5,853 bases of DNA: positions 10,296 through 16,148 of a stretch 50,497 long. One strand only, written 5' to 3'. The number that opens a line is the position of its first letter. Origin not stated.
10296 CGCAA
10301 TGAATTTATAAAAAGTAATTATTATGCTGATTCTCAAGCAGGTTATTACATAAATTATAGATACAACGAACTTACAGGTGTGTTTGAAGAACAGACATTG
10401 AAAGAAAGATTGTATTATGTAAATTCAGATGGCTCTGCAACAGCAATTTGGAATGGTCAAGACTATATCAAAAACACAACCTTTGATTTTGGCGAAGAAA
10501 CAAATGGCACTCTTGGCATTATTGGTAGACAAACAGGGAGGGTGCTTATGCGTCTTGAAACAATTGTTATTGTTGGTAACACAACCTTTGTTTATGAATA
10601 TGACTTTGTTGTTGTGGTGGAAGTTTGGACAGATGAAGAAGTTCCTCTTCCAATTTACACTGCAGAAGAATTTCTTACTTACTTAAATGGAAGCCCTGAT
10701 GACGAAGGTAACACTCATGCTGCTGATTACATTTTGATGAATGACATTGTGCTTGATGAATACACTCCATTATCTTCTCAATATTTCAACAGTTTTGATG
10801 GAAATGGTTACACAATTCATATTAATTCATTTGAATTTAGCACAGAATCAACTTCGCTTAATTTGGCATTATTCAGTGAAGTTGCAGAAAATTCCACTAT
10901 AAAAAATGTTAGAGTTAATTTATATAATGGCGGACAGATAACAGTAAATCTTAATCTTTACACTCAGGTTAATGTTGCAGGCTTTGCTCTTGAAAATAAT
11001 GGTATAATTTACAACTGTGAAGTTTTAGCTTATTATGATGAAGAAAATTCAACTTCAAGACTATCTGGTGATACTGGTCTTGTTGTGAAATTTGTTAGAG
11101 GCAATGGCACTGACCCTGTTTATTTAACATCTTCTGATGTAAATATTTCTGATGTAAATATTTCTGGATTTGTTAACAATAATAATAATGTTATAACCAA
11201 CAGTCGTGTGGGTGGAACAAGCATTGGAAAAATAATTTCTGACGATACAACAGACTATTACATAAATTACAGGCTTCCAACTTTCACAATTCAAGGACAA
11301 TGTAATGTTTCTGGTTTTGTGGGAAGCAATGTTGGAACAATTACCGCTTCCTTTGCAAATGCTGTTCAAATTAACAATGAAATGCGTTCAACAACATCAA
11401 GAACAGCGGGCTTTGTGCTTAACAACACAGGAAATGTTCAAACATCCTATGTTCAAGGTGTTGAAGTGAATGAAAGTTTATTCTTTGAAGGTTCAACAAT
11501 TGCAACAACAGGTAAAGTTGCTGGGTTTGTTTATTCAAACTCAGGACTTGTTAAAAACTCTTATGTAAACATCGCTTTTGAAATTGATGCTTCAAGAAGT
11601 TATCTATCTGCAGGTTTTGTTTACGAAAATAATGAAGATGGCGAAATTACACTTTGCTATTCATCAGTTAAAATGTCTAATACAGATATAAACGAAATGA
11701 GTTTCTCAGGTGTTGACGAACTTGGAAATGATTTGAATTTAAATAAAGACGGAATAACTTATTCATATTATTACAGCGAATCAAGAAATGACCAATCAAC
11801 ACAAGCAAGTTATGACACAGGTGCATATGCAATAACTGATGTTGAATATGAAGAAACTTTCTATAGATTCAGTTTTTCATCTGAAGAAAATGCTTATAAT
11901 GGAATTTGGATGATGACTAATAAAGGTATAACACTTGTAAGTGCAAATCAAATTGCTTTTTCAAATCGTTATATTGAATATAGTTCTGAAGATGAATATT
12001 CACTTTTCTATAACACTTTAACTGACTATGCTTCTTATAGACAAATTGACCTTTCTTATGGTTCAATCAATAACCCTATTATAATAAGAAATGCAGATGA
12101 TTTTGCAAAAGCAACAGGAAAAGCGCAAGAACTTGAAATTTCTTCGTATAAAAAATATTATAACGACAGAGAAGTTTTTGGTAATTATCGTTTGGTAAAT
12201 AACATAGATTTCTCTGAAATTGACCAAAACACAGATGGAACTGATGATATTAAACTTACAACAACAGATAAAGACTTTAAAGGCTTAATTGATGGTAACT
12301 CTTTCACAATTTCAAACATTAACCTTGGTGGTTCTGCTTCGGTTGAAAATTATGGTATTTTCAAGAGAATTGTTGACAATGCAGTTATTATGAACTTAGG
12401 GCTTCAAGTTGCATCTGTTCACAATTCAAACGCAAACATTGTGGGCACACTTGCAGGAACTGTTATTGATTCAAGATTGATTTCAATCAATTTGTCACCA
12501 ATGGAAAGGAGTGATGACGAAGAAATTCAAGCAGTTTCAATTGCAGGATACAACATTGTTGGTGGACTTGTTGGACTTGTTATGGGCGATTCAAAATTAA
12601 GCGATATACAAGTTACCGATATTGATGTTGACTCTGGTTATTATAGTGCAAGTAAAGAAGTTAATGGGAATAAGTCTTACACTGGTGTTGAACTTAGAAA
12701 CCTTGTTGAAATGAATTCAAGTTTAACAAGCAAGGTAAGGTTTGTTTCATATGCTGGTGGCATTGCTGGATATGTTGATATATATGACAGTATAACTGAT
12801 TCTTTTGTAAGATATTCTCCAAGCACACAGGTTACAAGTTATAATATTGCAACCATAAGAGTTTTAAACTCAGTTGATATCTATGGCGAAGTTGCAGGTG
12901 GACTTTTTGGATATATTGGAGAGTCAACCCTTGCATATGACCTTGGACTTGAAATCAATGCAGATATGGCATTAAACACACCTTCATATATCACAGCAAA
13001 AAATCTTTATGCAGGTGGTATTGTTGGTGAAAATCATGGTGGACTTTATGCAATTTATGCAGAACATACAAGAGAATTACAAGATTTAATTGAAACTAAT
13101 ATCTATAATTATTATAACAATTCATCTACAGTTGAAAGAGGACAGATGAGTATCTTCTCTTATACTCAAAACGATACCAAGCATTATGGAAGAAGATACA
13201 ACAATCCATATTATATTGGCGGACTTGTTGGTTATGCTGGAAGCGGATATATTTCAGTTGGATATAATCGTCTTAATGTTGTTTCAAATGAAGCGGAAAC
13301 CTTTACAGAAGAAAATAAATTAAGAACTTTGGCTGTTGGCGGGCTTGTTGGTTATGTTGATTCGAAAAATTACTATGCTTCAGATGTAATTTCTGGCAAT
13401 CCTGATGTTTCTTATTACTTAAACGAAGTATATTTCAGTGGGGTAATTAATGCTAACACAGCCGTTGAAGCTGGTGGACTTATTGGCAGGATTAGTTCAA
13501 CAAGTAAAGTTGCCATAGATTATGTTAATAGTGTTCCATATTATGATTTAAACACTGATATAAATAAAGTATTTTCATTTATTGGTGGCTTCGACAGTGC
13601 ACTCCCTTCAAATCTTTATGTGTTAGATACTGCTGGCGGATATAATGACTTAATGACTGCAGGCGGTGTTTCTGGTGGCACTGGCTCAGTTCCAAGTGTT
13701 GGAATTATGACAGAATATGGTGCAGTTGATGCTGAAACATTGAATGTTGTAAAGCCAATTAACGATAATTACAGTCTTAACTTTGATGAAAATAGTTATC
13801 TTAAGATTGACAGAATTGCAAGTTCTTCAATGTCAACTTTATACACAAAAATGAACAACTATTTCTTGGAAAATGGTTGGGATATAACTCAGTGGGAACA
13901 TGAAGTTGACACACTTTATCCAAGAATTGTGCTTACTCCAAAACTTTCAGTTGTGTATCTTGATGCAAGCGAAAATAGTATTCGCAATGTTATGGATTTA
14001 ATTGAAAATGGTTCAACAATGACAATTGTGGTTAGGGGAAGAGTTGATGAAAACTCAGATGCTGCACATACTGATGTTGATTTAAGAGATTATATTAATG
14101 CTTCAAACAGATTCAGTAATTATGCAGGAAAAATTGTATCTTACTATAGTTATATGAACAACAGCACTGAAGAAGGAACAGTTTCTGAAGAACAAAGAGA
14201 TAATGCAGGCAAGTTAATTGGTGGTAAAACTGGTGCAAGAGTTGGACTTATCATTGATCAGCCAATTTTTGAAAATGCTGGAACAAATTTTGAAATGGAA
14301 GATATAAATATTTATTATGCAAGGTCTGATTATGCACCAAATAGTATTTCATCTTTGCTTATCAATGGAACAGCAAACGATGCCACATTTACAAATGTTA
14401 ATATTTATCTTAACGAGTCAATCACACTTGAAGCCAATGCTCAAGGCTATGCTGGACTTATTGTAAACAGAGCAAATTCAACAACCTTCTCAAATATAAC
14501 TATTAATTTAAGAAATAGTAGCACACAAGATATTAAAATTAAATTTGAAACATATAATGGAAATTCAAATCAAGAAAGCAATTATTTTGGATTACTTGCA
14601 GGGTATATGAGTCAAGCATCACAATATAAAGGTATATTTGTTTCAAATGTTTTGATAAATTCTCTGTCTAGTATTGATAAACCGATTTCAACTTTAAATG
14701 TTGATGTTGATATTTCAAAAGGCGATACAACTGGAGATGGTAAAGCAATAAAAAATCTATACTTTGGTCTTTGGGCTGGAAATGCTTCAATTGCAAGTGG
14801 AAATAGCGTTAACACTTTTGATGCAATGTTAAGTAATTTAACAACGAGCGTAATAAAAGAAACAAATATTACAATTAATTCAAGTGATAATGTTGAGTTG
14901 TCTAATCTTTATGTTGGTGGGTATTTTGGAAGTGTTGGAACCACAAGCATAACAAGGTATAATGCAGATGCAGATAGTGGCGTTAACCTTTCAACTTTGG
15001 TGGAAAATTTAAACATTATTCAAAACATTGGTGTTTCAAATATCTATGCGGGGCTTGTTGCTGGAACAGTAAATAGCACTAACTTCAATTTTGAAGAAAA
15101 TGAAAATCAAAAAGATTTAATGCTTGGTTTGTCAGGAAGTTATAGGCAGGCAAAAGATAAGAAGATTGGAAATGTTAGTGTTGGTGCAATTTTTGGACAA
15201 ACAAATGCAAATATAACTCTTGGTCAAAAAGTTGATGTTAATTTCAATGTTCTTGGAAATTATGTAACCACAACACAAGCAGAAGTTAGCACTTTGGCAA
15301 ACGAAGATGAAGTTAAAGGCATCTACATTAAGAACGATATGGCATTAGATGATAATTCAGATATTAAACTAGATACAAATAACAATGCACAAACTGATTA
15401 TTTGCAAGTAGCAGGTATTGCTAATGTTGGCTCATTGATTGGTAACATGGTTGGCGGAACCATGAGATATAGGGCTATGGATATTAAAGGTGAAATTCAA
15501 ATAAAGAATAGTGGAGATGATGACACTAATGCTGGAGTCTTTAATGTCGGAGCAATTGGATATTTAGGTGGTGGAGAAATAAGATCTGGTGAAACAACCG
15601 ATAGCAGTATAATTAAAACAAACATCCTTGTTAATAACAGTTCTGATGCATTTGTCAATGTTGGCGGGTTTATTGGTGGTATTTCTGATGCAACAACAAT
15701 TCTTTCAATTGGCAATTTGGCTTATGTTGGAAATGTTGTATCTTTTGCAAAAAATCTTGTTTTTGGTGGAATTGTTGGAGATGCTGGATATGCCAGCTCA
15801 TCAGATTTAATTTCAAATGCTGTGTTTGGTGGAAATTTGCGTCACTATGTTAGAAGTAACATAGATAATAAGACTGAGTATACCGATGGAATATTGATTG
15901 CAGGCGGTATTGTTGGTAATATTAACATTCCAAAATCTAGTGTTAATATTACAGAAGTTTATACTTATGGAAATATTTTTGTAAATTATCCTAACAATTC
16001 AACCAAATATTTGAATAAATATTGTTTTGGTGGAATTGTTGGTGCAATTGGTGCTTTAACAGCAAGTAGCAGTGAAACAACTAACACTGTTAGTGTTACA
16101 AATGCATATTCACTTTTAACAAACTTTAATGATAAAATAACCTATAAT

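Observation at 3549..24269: A 6,906-aa lipid-anchored protein encoded by a single 20.7-kb ORF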

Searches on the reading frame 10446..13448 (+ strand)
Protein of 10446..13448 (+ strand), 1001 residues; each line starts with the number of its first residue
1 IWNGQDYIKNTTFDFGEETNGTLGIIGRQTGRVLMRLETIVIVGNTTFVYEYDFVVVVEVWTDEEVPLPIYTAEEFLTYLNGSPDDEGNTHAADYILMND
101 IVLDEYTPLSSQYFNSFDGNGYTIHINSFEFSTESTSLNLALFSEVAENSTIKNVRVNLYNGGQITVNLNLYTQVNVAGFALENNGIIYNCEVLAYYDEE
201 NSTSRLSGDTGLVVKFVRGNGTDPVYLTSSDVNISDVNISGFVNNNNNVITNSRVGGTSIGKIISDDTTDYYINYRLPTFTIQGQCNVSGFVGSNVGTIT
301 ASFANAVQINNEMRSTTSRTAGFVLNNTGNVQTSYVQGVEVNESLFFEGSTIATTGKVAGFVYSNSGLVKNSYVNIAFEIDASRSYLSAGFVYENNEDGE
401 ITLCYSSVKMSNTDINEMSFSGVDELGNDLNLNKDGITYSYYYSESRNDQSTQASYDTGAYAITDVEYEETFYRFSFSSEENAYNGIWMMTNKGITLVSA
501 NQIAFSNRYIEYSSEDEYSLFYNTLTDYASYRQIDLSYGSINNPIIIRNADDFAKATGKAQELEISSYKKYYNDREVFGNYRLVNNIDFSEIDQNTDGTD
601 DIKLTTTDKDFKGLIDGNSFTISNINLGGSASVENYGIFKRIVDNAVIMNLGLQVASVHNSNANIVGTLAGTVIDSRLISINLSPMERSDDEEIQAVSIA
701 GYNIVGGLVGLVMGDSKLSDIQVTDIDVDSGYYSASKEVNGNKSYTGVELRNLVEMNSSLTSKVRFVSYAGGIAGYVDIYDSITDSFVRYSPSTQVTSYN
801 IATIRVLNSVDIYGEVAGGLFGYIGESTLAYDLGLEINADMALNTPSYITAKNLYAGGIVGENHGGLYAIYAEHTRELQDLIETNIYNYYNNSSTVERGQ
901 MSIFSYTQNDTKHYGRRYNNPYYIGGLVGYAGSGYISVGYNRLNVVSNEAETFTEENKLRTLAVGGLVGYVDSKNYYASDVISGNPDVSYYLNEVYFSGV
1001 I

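Call 70: find_related_loci(query=A6, collection=metagenome_contigs, flank=10000)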
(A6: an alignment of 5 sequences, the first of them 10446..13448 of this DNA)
Query A6 (1001 aa) in metagenome_contigs; peptide patterns used: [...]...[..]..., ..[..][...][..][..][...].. (x = any residue, [..] = any of these).
600 stretches matched a pattern (row limit reached: there are more); 60 encode a relative of the query (tblastn E <= 1e-3); 60 distinct loci.
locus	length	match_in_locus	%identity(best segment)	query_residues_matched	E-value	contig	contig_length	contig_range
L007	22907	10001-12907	53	23-999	0e+0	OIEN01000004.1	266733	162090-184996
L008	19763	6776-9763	53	1-999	0e+0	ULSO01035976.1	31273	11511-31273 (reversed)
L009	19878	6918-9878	49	1-999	0e+0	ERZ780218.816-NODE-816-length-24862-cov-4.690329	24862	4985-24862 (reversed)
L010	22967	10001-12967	63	7-1001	0e+0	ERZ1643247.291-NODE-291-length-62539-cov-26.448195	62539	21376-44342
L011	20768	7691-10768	36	6-999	6e-157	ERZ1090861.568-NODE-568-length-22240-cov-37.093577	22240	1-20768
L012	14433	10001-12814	38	19-946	2e-156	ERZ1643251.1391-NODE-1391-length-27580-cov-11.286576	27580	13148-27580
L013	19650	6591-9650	36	7-999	1e-154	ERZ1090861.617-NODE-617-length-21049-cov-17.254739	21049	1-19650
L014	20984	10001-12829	36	48-999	4e-144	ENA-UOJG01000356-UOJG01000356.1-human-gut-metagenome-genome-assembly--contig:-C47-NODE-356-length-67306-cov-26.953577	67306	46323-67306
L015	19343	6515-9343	36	48-999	1e-143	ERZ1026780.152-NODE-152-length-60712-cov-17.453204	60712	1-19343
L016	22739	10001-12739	34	18-951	1e-114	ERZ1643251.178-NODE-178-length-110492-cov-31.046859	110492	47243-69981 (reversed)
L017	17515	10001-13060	36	7-999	4e-154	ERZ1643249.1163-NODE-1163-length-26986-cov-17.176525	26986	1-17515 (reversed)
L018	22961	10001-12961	52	5-999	0e+0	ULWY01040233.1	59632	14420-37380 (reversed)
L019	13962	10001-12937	47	16-999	0e+0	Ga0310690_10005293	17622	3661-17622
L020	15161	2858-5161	30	54-830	7e-55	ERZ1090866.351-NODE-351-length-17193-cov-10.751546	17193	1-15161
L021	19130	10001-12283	27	67-870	8e-47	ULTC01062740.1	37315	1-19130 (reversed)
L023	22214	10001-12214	27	62-867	1e-40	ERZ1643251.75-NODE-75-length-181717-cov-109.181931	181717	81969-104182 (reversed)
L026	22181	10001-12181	26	62-779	1e-32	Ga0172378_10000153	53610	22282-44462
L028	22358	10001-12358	27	48-867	9e-42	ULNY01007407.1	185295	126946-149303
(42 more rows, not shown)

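Call 76: search_protein_families(library=pfam, proteins=[L023:99-3161:+, L028:128-3136:+, L026:45-1508:+, L026:1546-2226:+, L023:13156-16827:+], max_evalue=0.001)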
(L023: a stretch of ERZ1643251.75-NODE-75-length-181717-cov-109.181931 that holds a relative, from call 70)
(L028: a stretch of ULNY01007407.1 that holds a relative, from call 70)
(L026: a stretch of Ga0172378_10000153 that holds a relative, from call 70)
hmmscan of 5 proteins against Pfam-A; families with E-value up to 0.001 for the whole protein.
L023:99-3161:+ (1021 aa): 0 families

L028:128-3136:+ (1003 aa): 1 family
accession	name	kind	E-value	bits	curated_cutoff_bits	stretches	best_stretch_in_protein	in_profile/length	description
PF09479.16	Flg_new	-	2.3e-19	69.7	27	2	631-703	1-65/65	Listeria-Bacteroides repeat domain (List_Bact_rpt)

L026:45-1508:+ (488 aa): 3 families
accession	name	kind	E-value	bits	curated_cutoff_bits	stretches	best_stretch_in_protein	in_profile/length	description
PF00270.35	DEAD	-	1e-49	168.9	26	1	28-191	2-165/167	DEAD/DEAH box helicase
PF00271.37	Helicase_C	-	1.1e-31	109.7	23.5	1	228-336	2-110/110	Helicase conserved C-terminal domain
PF04851.21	ResIII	-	2.1e-05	25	22.5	1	47-185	30-161/164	Type III restriction enzyme, res subunit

L026:1546-2226:+ (227 aa): 1 family
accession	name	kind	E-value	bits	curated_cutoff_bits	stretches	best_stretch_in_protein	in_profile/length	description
PF20990.2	DUF2207_C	-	0.00066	19.9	33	1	9-145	54-184/247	Predicted membrane protein (DUF2207) C-terminal domain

L023:13156-16827:+ (1224 aa): 6 families
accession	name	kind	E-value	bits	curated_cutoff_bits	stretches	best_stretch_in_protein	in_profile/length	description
PF00562.33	RNA_pol_Rpb2_6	-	2e-134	448.8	23.4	1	694-1078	1-372/373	RNA polymerase Rpb2, domain 6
PF04560.25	RNA_pol_Rpb2_7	-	7.9e-28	97.2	32.1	1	1081-1156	1-86/87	RNA polymerase Rpb2, domain 7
PF04565.21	RNA_pol_Rpb2_3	-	3.7e-25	88.3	21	1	488-556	1-68/68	RNA polymerase Rpb2, domain 3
PF04561.19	RNA_pol_Rpb2_2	-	1.9e-24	86.8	21.7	2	143-288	1-153/190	RNA polymerase Rpb2, domain 2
PF10385.14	RNA_pol_Rpb2_45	-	4e-19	68.9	28.2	1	566-633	1-66/66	RNA polymerase beta subunit external 1 domain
PF04563.20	RNA_pol_Rpb2_1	-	3.4e-16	59.8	28.2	1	76-473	62-201/203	RNA polymerase beta subunit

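Call 87: search_solved_structures(query=A6, max_evalue=10, show_alignments=2)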
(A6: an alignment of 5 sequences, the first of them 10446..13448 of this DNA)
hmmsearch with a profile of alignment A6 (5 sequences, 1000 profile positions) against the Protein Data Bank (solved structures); distinct sequences matched with E-value up to 10: 1.
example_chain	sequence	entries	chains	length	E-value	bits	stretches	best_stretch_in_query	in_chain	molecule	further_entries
5bo1_H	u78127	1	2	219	0.78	10.6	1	778-833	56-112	Fab heavy chain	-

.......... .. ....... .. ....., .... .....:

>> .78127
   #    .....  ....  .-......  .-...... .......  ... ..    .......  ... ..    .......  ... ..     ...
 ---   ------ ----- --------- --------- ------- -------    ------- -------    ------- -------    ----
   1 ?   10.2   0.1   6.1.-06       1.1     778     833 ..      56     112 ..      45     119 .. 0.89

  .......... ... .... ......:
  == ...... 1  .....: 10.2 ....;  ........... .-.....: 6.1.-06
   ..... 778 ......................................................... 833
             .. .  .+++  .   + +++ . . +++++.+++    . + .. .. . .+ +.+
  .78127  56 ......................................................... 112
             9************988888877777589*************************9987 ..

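Call 88: search_protein_families(library=pfam, alignment_id=A6, max_evalue=0.1)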
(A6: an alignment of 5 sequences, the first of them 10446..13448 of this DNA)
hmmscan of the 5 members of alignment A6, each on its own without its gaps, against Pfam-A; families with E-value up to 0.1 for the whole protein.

A. member 1, window:10446-13448:+ (1001 aa): 0 families

B. families by the number of members that match (of 5 scanned): 1 family
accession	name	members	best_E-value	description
PF07581.17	Glug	1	0.087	The GLUG motif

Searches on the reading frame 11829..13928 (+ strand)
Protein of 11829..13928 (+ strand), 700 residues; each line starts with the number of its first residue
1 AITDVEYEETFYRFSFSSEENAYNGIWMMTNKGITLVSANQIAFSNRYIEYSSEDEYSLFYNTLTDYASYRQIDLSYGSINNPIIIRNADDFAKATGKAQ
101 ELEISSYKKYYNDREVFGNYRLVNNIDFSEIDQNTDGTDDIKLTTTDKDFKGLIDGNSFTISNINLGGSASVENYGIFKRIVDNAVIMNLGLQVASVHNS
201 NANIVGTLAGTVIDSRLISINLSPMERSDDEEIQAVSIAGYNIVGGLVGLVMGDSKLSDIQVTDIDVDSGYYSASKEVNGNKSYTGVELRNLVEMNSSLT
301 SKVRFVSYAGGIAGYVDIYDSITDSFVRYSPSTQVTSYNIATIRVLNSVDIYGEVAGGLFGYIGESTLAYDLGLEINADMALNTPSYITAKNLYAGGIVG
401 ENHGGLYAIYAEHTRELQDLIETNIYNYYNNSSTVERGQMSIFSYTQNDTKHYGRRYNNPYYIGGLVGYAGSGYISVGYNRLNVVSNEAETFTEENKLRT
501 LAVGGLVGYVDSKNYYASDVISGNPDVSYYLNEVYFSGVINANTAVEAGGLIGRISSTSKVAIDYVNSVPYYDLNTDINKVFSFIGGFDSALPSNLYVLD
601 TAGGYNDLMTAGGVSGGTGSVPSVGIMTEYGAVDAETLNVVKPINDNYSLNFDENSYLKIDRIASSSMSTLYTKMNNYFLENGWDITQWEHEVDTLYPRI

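Call 60: search_protein_families(library=pfam, proteins=[window:11829-13928:+], max_evalue=1)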
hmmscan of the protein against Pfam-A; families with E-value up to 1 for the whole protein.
window:11829-13928:+ (700 aa): 1 family
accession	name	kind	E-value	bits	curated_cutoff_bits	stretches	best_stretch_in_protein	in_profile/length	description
PF07581.17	Glug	-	0.005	17.6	20.5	1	240-267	1-27/28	The GLUG motif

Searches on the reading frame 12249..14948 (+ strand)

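Call 7: search_protein_families(library=pfam, proteins=[window:12249-14948:+], max_evalue=10)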
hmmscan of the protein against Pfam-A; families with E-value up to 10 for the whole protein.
window:12249-14948:+ (900 aa): 1 family
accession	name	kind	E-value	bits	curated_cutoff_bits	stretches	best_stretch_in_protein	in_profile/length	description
PF07581.17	Glug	-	0.035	15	20.5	3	100-127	1-27/28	The GLUG motif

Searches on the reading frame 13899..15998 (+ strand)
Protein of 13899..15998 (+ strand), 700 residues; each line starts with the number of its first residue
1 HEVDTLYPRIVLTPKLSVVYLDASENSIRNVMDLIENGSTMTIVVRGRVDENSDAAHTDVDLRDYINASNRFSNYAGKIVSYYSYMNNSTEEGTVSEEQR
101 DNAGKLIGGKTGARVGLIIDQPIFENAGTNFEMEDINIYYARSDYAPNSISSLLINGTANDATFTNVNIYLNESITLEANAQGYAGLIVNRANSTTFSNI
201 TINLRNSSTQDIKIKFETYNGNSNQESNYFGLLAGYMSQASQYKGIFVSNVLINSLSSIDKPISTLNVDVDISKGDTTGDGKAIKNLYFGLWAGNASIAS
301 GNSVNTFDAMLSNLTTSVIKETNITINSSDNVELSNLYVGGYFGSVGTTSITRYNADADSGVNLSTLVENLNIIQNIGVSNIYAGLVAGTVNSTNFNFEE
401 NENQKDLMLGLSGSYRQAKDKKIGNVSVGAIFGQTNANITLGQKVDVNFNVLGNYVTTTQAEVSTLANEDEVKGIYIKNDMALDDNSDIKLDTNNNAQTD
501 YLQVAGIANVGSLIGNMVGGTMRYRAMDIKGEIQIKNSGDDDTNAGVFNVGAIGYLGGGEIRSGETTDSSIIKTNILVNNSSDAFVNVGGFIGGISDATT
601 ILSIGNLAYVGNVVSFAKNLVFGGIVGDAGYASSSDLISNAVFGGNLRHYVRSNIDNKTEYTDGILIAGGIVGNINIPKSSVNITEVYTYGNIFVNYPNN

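Call 60: search_protein_families(library=pfam, proteins=[window:13899-15998:+], max_evalue=1)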
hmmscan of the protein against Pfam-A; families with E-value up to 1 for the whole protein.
window:13899-15998:+ (700 aa): 0 families
